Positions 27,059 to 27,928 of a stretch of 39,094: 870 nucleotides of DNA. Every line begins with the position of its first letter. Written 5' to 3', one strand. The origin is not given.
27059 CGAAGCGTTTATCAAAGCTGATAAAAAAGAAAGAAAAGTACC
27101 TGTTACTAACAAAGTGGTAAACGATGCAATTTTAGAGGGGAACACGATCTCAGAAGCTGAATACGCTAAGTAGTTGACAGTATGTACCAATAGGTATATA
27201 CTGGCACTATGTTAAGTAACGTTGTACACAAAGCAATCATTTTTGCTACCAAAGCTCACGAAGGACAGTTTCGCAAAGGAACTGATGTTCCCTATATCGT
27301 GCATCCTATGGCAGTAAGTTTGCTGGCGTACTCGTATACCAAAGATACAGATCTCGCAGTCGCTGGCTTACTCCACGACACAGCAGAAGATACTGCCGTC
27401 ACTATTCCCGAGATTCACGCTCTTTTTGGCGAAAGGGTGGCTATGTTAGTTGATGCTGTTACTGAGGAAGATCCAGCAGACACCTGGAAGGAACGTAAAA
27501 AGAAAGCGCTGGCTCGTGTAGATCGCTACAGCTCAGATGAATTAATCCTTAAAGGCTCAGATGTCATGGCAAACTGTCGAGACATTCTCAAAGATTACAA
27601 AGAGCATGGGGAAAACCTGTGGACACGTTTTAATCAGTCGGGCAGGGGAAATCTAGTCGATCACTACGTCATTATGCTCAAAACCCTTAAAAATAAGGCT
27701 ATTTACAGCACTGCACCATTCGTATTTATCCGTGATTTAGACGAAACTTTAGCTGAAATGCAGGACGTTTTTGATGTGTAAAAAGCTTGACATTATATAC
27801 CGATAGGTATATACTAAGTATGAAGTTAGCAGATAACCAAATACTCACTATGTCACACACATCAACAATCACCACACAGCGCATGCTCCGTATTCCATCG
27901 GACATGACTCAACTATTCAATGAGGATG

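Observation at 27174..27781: Stand-alone HD alarmone hydrolase on its own promoter just downstream of the RSH-fusion gene: antidote-like pairing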

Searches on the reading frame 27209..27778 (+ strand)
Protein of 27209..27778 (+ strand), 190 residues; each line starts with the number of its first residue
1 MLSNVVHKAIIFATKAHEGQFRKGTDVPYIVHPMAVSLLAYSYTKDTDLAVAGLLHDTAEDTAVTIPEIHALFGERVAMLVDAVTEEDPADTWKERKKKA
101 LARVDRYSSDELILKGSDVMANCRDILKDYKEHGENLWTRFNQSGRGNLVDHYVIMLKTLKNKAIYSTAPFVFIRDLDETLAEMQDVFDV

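Call 3: search_protein_families(library=pfam, proteins=[window:27209-27778:+], max_evalue=0.01)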
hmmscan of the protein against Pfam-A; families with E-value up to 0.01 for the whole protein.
window:27209-27778:+ (190 aa): 2 families
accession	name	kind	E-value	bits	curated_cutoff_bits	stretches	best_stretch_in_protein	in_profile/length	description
PF13328.12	HD_4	-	2.7e-15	56.9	27.2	1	9-97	1-92/156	HD domain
PF01966.28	HD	-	0.00022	21.9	22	1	30-73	2-61/116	HD domain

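Call 6: search_solved_structures(query=window:27209-27778:+, max_evalue=1, show_alignments=3)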
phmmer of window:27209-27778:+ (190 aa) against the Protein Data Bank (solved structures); distinct sequences matched with E-value up to 1: 23.
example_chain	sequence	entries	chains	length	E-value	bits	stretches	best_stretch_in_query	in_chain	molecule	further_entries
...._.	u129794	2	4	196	7.2e-23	84.3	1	3-144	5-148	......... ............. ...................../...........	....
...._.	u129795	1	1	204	9.2e-21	77.4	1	6-163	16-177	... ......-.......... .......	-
4yf1_A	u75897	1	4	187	3.3e-18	69.1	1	8-143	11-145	Lmo0812 protein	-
8acu_A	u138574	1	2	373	3.7e-14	55.9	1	6-88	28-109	GTP pyrophosphokinase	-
6yxa_A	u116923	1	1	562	7.2e-14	55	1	6-88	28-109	GTP pyrophosphokinase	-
3nr1_A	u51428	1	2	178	2.5e-13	53.2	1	8-128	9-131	HD domain-containing protein 3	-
7oiw_A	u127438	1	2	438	3.9e-13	52.6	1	7-88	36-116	GTP pyrophosphokinase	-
5xnx_A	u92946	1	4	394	6.5e-13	51.8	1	5-93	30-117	Bifunctional (p)ppGpp synthase/hydrolase RelA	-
8fr8_I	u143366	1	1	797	9.9e-13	51.3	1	6-90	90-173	GTP pyrophosphokinase RelA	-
5vxa_A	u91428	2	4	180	2.4e-12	50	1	8-128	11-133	Guanosine-3',5'-bis(diphosphate) 3'-pyrophosphohydrolase MESH1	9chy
7ohg_A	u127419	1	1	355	3.5e-12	49.5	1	6-86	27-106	Guanosine-3',5'-bis(Diphosphate) 3'-pyrophosphohydrolase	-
6s2t_A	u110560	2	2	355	3.5e-12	49.5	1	6-86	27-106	(P)ppGpp synthetase I, SpoT/RelA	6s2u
6s2v_A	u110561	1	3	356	3.5e-12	49.5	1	6-86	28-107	(P)ppGpp synthetase I, SpoT/RelA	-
7qps_A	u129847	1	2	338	1e-11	48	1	9-100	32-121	ACT domain protein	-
7qpr_A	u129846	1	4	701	3e-11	46.4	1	9-99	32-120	ACT domain protein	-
7smg_A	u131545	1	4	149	7.8e-07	32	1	3-81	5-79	(p)ppApp hydrolase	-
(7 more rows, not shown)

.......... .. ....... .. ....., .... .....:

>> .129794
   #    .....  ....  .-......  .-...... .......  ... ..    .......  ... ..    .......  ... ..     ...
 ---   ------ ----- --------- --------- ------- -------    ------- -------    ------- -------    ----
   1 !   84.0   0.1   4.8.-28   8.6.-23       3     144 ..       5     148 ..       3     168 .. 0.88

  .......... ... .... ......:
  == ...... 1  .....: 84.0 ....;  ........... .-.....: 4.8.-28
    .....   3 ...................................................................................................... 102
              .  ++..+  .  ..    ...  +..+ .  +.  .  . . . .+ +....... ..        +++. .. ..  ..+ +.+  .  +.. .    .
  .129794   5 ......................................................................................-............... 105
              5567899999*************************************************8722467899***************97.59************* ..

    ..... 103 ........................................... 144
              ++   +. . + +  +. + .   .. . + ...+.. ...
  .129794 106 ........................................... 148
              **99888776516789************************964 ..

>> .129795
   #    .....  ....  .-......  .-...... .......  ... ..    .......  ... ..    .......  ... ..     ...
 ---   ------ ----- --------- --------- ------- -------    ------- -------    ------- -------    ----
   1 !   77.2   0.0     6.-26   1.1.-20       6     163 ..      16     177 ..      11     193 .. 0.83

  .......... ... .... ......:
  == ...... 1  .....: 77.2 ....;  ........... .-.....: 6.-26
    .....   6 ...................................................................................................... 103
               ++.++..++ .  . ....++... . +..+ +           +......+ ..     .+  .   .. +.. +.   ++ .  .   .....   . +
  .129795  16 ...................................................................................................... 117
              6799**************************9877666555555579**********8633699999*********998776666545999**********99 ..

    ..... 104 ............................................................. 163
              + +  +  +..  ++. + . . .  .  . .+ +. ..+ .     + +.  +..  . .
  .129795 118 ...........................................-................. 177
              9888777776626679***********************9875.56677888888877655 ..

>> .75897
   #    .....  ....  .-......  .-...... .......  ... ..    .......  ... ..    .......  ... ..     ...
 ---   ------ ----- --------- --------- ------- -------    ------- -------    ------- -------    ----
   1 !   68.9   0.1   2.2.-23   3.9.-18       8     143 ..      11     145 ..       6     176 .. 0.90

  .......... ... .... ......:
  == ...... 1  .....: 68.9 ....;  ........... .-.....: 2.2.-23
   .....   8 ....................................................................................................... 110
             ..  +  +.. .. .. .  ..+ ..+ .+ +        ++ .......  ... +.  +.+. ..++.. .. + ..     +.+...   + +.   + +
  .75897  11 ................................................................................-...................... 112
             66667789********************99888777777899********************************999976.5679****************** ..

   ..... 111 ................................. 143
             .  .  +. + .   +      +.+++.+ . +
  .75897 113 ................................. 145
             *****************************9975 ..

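Call 12: search_dna_similar(query=window:27209-27778:+, collection=phages, mode=protein, max_rows=40, max_evalue=0.001)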
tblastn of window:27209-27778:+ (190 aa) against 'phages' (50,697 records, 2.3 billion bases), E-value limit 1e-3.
Records with a match: 311; places in all: 314; records where one place covers at least 80% of the query: 11.
Best place of each record, by identity: <60% 311.
By first word of the organism name: Pseudomonas 55; Erwinia 46; Aeromonas 39; Bacteriophage 18; Serratia 17; Vibrio 15; Salmonella 15; Rhizobium 14; Klebsiella 11; Dickeya 8; and 29 more.
By host as written in the record: Erwinia amylovora 41; - 38; Pseudomonas aeruginosa 23; Aeromonas salmonicida 11; Aeromonas hydrophila BIOTECH 10089 11; Klebsiella pneumoniae 9; Pseudomonas aeruginosa PAO1 8; Listeria monocytogenes 7; and 101 more.
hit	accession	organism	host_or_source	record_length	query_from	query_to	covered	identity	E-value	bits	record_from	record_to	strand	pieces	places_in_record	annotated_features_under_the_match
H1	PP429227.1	Rhizobium phage IG49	Agrobacterium radiobacter PL17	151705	8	171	86%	33.1%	2e-11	67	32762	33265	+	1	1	phosphohydrolase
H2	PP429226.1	Rhizobium phage LG08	Agrobacterium radiobacter PL13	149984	8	171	86%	32.6%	1e-11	68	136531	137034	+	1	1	phosphohydrolase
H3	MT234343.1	Agrobacterium phage OLIVR6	Rhizogenic Agrobacterium biovar 1 ...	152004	8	162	82%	34.4%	2e-12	71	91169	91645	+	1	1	bifunctional (p)ppGpp synthetase/guanosine-3',5'-bis(diphosphate) ... | ssDNA binding protein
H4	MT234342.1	Agrobacterium phage OLIVR5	Rhizogenic Agrobacterium biovar 1 ...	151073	8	162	82%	34.4%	2e-12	71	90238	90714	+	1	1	bifunctional (p)ppGpp synthetase/guanosine-3',5'-bis(diphosphate) ... | ssDNA binding protein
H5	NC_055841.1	Agrobacterium phage OLIVR5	Rhizogenic Agrobacterium biovar 1 ...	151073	8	162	82%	34.4%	2e-12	71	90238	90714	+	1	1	bifunctional (p)ppGpp synthetase/guanosine-3',5'-bis(diphosphate) ... | ssDNA binding protein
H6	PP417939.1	Rhizobium phage IC12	Agrobacterium radiobacter M13 (synonym: ...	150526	8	162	82%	34.4%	5e-12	69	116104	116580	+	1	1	phosphohydrolase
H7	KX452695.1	Klebsiella phage KNP2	Klebsiella sp.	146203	9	177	89%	30.3%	8e-4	45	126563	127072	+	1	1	record has no annotation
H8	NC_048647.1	Klebsiella phage KNP2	Klebsiella sp.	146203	9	177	89%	30.3%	8e-4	45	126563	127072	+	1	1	metal-dependent phosphohydrolase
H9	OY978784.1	Klebsiella phage vB_Kpn_K18PH07C1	-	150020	9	177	89%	30.3%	8e-4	45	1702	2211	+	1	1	Rz-like spanin (x2)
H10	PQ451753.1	Vibrio phage pVp-JHP1101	Vibrio parahaemolyticus SNUVpS-1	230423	9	151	75%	34.9%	1e-5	50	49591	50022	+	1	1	GTP pyrophosphokinase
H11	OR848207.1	Listeria phage LM 4-14-1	Listeria monocytogenes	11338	8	144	72%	35.0%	2e-14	76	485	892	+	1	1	record has no annotation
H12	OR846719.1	Listeria phage LM 4-11-1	Listeria monocytogenes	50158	8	144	72%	35.0%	2e-14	76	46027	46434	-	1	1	record has no annotation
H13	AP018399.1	Xanthomonas phage XacN1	Xanthomonas citri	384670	8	129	64%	38.8%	2e-12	70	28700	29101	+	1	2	GTP pyrophosphokinase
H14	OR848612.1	Listeria phage LM 4-14-1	Listeria monocytogenes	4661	8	144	72%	34.3%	3e-14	76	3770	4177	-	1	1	record has no annotation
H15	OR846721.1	Listeria phage LM 4-11-1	Listeria monocytogenes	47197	8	144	72%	34.3%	4e-14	76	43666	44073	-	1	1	record has no annotation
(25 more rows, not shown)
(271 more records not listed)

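Call 17: search_protein_families(library=phrogs, proteins=[window:27209-27778:+], max_evalue=0.001)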
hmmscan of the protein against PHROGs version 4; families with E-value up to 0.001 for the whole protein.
window:27209-27778:+ (190 aa): 4 families
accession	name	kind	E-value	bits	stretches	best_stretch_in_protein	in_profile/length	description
phrog_990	-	other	5e-26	92.8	1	6-129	155-272/374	metal-dependent phosphohydrolase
phrog_32047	-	other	3.8e-12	47.1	1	8-88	26-109/301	phosphohydrolase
phrog_15275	-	unknown function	7.6e-06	26.7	1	6-93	30-118/223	-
phrog_30929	-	unknown function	0.00029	20.9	1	8-65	240-295/413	-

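Call 36: find_homologous_proteins(query=window:27209-27778:+, max_evalue=0.001)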
Query window:27209-27778:+ (190 aa): 62 proteins with E <= 0.001 among 237 candidates.
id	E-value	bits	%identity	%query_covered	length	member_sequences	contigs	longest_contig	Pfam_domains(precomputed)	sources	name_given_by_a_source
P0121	4.8e-111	386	91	100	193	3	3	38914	PF13328.13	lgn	-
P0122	1.9e-96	339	80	99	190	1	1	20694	PF13328.13,PF01966.29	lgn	-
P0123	3.7e-80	286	68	99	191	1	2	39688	PF13328.13,PF01966.29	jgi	jgi:guanosine-3',5'-bis(diphosphate) 3'-pyrophosphohydrolase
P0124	1.5e-64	235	60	99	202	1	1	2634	PF13328.13,PF01966.29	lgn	-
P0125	3.4e-63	230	62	99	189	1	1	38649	PF13328.13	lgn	-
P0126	2.7e-31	126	44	87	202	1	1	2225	PF13328.13,PF01966.29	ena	-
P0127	3.5e-31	126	41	83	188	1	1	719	PF13328.13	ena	-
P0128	4.1e-31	126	44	83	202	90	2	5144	PF13328.13,PF01966.29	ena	-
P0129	5.2e-31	126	44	88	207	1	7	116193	PF13328.13,PF01966.29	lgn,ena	-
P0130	5.5e-31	125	44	88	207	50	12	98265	PF13328.13,PF01966.29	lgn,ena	-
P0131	6.9e-31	125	42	88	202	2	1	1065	PF13328.13,PF01966.29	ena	-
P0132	7.6e-31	125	44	85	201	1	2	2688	PF13328.13,PF01966.29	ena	-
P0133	7.6e-31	125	47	66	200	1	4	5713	PF13328.13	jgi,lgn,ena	-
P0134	8.2e-31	125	44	83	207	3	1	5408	PF13328.13,PF01966.29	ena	-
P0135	8.6e-31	125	44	83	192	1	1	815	PF13328.13,PF01966.29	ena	-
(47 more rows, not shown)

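Call 65: find_encoding_contigs(protein=P0124, flank=3000, max_places=2)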
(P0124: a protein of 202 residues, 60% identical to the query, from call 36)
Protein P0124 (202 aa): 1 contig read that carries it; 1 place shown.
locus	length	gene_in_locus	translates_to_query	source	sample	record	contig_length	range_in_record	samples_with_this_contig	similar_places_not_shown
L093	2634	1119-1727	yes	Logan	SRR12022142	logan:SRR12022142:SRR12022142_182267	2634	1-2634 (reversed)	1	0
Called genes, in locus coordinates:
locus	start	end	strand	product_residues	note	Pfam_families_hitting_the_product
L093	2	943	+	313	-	?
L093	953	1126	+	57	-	PF24154:Tis1_ImmP (weak)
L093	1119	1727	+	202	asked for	PF13328:HD_4, PF01966:HD (weak)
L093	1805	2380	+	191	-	-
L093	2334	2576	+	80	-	-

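Call 77: predict_structure(alignment_id=A3)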
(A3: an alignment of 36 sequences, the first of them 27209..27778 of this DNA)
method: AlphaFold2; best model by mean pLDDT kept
length: 190 residues; sequences in the alignment: 36
mean_pLDDT: 92.3   pTM: 0.89
mean pLDDT of the five models: 92.3, 92.2, 92.1, 91.3, 91.4
residues with pLDDT >= 90: 144; 70-90: 37; 50-70: 8; < 50: 1
segments of 3 or more residues with pLDDT < 50: none
pLDDT, mean of each block of 10 residues (from residue 1): 83 97 91 98 98 96 96 98 83 84 93 98 94 88 74 95 95 98 94
secondary structure, 60 per line:
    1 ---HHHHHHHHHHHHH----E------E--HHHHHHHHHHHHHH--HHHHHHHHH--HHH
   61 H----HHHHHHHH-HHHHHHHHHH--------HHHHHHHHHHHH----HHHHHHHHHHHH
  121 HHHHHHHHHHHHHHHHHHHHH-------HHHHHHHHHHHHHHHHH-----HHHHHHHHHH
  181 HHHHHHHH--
elements in order: H4-16 H31-44 H47-55 H58-61 H66-73 H75-84 H93-104 H109-141 H149-165 H171-188

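Call 79: fold_search(model_id=the predicted structure, library=pdb)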
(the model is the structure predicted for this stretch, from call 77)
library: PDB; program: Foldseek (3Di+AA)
matches with E <= 10: 301; with E <= 0.001: 42
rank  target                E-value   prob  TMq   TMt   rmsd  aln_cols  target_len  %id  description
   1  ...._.                5.2e-10  1.00  0.86  0.85   2.4       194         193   29  Se-Met derivative structure of a small alarmone hydrolase (RelH) from Corynebacterium glutamicum (released 2022-07-13)
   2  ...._A                8.0e-10  1.00  0.85  0.85   2.6       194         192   29  Native structure of a small alarmone hydrolase (RelH) from Corynebacterium glutamicum (released 2022-07-13)
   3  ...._B                1.1e-09  1.00  0.86  0.87   2.1       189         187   30  Se-Met derivative structure of a small alarmone hydrolase (RelH) from Corynebacterium glutamicum (released 2022-07-13)
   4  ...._B                2.6e-09  1.00  0.84  0.88   2.2       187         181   29  Native structure of a small alarmone hydrolase (RelH) from Corynebacterium glutamicum (released 2022-07-13)
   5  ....                  6.1e-09  1.00  0.80  0.82   2.3       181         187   31  Structure of a small alarmone hydrolase from Leptospira levettii (released 2022-07-13)
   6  9chy_A                6.9e-08  1.00  0.74  0.77   3.8       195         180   25  Crystal structure of the human MESH1 (D66K)-PAPS complex (released 2025-12-10)
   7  5vxa_A                9.2e-08  1.00  0.74  0.79   3.2       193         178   26  Structure of the human Mesh1-NADPH complex (released 2018-05-23)
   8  9chy_B                2.3e-07  1.00  0.74  0.78   3.8       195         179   25  Crystal structure of the human MESH1 (D66K)-PAPS complex (released 2025-12-10)
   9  3nr1_A                3.1e-07  1.00  0.74  0.78   3.8       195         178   25  A metazoan ortholog of SpoT hydrolyzes ppGpp and plays a role in starvation responses (released 2010-09-08)
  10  3nqw_A                3.6e-07  1.00  0.74  0.79   3.3       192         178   24  A metazoan ortholog of SpoT hydrolyzes ppGpp and plays a role in starvation responses (released 2010-09-08)
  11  6yvc_D                7.4e-07  1.00  0.73  0.80   3.0       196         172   20  Crystal structure of the small alarmone hydrolase (SAH) of Pseudomonas aeruginosa (released 2021-05-12)
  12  6yvc_B                7.4e-07  1.00  0.73  0.80   3.0       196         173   20  Crystal structure of the small alarmone hydrolase (SAH) of Pseudomonas aeruginosa (released 2021-05-12)
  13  6z3o_AAA              1.4e-06  1.00  0.72  0.77   3.5       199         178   20  The E74Q mutant of Small Alarmone Hydrolase SAH from Pseudomonas aeruginosa PAO1 (released 2021-01-27)
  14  6yvc_A                1.5e-06  1.00  0.74  0.80   3.1       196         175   20  Crystal structure of the small alarmone hydrolase (SAH) of Pseudomonas aeruginosa (released 2021-05-12)
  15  6z3o_BBB              1.7e-06  1.00  0.73  0.78   3.3       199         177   20  The E74Q mutant of Small Alarmone Hydrolase SAH from Pseudomonas aeruginosa PAO1 (released 2021-01-27)
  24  7smg_D                5.3e-05  1.00  0.57  0.75   4.0       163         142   25  Crystal structure of a (p)ppApp hydrolase from Bacteroides caccae (released 2022-11-09)
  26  7smg_A                7.4e-05  1.00  0.58  0.76   4.0       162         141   25  Crystal structure of a (p)ppApp hydrolase from Bacteroides caccae (released 2022-11-09)
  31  7smg_C                1.2e-04  1.00  0.58  0.74   4.0       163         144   25  Crystal structure of a (p)ppApp hydrolase from Bacteroides caccae (released 2022-11-09)
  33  7smg_B                2.1e-04  1.00  0.58  0.74   4.0       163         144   25  Crystal structure of a (p)ppApp hydrolase from Bacteroides caccae (released 2022-11-09)
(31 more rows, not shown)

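Call 90: search_protein_families(library=ncbifam, proteins=[window:27209-27778:+], max_evalue=0.01)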
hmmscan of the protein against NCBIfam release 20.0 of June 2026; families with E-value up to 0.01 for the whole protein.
window:27209-27778:+ (190 aa): 2 families
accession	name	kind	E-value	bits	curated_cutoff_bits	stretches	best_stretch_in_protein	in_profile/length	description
TIGR00691.1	spoT_relA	subfamily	1.4e-22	79.8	499.2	1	9-88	1-79/687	RelA/SpoT family protein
NF008303.0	PRK11092.1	equivalog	2.7e-16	58.9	947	1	6-95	23-110/702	bifunctional GTP diphosphokinase/guanosine-3',5'-bis pyrophosphate 3'-pyrophosphohydrolase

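Call 92: find_encoding_contigs(protein=P0130, flank=4000, max_places=3)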
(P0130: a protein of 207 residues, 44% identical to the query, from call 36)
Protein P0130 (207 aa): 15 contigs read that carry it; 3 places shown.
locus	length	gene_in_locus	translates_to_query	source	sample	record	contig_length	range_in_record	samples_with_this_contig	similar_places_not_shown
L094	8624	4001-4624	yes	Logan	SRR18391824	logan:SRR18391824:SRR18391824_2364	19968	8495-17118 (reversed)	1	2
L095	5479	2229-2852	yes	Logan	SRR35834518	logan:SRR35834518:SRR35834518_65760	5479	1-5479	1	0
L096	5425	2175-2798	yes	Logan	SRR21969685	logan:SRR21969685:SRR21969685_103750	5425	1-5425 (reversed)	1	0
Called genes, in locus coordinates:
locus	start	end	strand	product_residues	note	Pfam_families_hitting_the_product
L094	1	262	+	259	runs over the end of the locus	PF13371:TPR_9 (faint), PF13414:TPR_11 (faint), PF13424:TPR_12 (weak), PF13432:TPR_16, PF12895:ANAPC3 (weak), PF14559:TPR_19 (weak), PF00515:TPR_1 (weak), PF07719:TPR_2 (weak), +3 more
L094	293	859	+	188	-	PF06962:rRNA_methylase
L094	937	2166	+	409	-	PF13167:GTP-bdg_N, PF16360:GTP-bdg_M, PF01926:MMR_HSR1, PF02421:FeoB_N (weak)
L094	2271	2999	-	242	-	PF00936:BMC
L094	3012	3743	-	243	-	PF00106:adh_short, PF08659:KR, PF13561:adh_short_C2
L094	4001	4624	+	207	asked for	PF13328:HD_4, PF01966:HD (faint)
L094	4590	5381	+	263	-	PF00142:Fer4_NifH (faint), PF01656:CbiA, PF02374:ArsA_ATPase (weak), PF06564:CBP_BcsQ (faint), PF09140:MipZ (weak), PF10609:ParA, PF13614:AAA_31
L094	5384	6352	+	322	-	PF07883:Cupin_2 (weak), PF02311:AraC_binding, PF12833:HTH_18, PF00165:HTH_AraC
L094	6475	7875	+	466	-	PF00370:FGGY_N, PF02782:FGGY_C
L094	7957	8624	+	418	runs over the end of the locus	PF06134:RhaA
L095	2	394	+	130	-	?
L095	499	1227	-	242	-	PF00936:BMC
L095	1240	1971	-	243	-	PF00106:adh_short, PF08659:KR, PF13561:adh_short_C2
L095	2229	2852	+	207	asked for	PF13328:HD_4, PF01966:HD (faint)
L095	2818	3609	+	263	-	PF00142:Fer4_NifH (faint), PF01656:CbiA, PF02374:ArsA_ATPase (weak), PF06564:CBP_BcsQ (faint), PF09140:MipZ (weak), PF10609:ParA, PF13614:AAA_31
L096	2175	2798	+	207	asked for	PF13328:HD_4, PF01966:HD (faint)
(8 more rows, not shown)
